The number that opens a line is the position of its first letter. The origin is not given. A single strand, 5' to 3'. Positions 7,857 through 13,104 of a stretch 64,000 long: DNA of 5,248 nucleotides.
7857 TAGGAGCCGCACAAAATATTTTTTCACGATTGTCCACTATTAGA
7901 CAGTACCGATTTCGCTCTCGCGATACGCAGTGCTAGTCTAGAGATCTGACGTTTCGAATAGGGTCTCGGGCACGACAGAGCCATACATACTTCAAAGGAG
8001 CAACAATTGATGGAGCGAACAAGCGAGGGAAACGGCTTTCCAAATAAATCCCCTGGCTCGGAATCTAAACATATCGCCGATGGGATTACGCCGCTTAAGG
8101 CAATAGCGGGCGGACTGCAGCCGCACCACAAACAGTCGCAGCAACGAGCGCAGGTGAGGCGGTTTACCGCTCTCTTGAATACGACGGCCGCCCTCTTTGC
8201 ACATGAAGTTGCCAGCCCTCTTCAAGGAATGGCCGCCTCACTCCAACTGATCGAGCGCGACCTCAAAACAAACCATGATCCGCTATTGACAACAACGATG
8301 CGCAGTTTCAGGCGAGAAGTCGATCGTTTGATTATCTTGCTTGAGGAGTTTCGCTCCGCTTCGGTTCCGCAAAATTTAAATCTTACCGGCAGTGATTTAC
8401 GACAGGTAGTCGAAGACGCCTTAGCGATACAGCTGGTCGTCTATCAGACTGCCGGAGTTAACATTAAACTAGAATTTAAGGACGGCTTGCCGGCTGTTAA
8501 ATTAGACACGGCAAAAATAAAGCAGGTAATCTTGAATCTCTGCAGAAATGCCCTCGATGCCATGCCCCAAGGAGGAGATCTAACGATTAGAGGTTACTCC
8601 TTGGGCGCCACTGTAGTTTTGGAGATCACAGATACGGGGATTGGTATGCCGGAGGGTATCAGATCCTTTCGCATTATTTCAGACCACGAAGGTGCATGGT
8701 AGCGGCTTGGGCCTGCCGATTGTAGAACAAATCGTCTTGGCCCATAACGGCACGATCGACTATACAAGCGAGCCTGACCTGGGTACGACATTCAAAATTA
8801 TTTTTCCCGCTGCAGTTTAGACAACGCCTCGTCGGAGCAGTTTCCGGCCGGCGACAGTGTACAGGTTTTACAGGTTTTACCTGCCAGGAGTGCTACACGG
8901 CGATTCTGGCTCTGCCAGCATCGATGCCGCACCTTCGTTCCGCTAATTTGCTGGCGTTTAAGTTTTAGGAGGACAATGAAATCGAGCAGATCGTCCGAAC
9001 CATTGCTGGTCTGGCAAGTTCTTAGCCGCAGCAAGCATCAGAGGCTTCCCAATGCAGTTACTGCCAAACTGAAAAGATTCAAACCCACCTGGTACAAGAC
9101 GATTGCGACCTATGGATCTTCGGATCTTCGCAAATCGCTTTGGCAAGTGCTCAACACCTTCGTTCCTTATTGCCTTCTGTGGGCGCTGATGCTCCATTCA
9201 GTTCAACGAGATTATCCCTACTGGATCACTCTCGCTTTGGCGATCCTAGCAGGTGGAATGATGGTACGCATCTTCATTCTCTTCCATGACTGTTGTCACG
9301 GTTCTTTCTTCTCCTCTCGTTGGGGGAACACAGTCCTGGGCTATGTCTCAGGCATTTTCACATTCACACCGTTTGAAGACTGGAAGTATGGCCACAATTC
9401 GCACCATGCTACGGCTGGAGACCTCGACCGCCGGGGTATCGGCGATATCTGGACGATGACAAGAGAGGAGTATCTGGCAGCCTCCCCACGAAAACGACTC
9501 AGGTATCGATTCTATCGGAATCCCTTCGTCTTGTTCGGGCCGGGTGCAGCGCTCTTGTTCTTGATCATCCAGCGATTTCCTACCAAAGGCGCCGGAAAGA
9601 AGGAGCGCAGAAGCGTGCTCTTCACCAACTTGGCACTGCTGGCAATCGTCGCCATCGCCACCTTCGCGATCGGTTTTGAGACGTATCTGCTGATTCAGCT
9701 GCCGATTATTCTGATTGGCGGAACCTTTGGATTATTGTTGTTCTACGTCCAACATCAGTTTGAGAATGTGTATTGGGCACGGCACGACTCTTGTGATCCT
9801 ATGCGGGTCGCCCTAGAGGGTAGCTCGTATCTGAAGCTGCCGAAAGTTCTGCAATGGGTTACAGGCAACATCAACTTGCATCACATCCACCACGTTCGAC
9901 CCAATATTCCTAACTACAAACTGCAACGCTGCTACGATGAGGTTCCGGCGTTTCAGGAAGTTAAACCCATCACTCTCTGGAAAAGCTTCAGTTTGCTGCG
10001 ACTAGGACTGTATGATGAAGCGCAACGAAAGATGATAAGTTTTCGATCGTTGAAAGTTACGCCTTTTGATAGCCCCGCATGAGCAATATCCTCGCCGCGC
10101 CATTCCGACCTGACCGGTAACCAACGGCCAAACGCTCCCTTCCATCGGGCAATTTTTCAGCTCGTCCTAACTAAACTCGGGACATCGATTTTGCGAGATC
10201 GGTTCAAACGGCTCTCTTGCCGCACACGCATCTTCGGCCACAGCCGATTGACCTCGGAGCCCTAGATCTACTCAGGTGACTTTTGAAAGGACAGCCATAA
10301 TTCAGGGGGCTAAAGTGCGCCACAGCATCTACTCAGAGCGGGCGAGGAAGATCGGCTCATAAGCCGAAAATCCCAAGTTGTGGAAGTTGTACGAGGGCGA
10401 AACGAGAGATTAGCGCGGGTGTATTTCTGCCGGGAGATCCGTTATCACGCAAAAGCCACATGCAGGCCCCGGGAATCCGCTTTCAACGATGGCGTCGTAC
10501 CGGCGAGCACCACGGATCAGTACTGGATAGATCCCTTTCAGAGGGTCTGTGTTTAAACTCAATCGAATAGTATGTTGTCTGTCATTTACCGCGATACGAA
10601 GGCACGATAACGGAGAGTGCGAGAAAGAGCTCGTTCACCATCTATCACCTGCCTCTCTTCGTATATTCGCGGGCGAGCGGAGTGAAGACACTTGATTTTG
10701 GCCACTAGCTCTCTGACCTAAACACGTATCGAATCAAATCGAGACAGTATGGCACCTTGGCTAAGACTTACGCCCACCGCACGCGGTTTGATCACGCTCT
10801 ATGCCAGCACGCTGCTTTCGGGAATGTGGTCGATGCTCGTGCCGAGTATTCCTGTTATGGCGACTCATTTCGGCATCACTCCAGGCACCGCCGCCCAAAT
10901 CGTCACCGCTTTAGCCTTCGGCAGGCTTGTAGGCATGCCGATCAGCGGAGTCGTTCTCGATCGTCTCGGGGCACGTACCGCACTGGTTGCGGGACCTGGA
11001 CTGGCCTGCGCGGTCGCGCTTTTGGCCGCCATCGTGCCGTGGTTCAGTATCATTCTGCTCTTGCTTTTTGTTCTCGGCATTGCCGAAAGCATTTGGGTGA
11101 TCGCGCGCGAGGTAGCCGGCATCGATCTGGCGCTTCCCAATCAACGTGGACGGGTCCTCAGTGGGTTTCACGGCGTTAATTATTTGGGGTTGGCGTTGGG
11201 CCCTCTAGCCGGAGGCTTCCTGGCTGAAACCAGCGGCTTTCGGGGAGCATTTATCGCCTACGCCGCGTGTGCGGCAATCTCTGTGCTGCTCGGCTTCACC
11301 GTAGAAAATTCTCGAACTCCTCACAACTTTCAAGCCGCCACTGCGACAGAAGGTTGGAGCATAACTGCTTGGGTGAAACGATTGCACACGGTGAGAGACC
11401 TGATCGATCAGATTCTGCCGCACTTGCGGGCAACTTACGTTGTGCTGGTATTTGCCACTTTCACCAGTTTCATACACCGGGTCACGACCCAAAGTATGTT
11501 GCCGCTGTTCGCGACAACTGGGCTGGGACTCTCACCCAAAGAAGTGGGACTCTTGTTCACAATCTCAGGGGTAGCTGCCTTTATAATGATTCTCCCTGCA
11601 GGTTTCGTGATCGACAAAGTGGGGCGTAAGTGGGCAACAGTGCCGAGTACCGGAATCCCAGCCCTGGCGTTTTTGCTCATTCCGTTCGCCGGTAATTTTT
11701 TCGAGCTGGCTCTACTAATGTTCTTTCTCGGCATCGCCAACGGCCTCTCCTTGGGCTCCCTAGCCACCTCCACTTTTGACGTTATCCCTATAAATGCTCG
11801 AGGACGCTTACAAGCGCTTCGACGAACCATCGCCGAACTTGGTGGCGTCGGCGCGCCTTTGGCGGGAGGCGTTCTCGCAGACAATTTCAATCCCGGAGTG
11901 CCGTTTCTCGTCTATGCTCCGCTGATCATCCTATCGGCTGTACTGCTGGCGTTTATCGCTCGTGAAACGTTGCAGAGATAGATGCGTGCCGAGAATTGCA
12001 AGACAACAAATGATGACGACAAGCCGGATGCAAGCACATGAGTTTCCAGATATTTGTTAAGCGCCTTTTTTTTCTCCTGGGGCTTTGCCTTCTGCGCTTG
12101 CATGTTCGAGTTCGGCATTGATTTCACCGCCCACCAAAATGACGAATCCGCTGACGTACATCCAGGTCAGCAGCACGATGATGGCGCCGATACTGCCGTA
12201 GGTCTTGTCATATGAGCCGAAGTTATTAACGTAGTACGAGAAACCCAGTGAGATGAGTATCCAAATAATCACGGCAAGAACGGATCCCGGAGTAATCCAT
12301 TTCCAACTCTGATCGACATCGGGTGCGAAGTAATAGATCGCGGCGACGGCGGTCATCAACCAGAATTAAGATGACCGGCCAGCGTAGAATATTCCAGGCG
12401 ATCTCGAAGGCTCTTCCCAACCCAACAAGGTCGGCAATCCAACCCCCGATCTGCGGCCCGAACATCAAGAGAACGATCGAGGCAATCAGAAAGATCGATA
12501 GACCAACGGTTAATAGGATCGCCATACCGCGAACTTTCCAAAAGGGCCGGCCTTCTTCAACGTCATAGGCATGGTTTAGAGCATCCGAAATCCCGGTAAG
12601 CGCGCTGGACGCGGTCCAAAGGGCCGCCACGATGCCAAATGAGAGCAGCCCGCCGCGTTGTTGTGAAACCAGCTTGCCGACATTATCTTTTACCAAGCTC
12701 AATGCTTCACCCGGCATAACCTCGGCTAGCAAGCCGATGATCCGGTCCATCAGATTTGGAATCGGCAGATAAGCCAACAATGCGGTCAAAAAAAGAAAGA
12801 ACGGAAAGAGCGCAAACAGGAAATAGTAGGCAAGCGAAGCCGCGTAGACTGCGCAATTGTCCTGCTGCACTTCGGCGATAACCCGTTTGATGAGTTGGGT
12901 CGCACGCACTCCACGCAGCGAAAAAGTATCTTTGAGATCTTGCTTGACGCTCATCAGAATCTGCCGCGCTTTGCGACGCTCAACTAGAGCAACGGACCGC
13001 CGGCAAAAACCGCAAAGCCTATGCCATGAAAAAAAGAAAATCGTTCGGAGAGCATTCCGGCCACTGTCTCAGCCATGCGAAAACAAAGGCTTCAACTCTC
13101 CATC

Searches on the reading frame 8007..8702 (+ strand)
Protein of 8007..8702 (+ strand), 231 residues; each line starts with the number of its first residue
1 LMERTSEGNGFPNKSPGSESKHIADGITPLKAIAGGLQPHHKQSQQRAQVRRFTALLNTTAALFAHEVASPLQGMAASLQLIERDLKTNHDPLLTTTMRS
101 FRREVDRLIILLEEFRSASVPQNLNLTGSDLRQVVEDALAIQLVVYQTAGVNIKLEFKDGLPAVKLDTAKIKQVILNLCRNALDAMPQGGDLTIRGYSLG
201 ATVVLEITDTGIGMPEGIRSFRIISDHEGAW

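Call 55: search_protein_families(library=pfam, proteins=[window:8007-8702:+], max_evalue=0.0001)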
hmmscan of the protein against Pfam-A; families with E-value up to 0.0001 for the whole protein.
window:8007-8702:+ (231 aa): 1 family
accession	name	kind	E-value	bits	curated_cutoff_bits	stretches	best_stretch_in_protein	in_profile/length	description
PF02518.31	HATPase_c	-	3.3e-09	37.6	26.4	1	167-220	2-55/111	Histidine kinase-, DNA gyrase B-, and HSP90-like ATPase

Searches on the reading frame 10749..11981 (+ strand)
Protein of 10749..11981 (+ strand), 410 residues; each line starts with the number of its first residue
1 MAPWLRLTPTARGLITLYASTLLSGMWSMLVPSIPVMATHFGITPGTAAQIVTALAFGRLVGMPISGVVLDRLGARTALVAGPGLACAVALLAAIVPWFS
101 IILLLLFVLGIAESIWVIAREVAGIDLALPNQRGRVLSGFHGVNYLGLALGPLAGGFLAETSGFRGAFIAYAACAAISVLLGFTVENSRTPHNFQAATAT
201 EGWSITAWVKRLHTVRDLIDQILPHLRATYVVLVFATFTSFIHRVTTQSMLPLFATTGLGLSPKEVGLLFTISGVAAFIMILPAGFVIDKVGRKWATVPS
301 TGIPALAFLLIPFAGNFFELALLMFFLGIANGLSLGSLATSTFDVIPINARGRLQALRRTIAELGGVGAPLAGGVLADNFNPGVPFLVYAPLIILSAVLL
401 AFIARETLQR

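Call 5: search_protein_families(library=pfam, proteins=[window:10749-11981:+])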
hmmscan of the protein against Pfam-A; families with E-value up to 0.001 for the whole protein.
window:10749-11981:+ (410 aa): 3 families
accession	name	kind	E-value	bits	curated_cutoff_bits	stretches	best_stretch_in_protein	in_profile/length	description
PF07690.21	MFS_1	-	1.2e-50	172.9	33.4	2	19-199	4-187/347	Major Facilitator Superfamily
PF12832.13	MFS_1_like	-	6.9e-07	29.1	25.2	1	25-387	13-372/373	MFS_1 like family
PF03092.22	BT1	-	4.1e-05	22.9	22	0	352-407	123-178/432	BT1 family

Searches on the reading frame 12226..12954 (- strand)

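Call 5: search_protein_families(library=pfam, proteins=[window:12226-12954:-])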
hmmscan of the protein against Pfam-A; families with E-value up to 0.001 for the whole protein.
window:12226-12954:- (242 aa): 1 family
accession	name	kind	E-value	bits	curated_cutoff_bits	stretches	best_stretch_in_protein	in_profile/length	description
PF03631.20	Virul_fac_BrkB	-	1.4e-43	149.9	33.7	1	30-199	1-172/259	Virulence factor BrkB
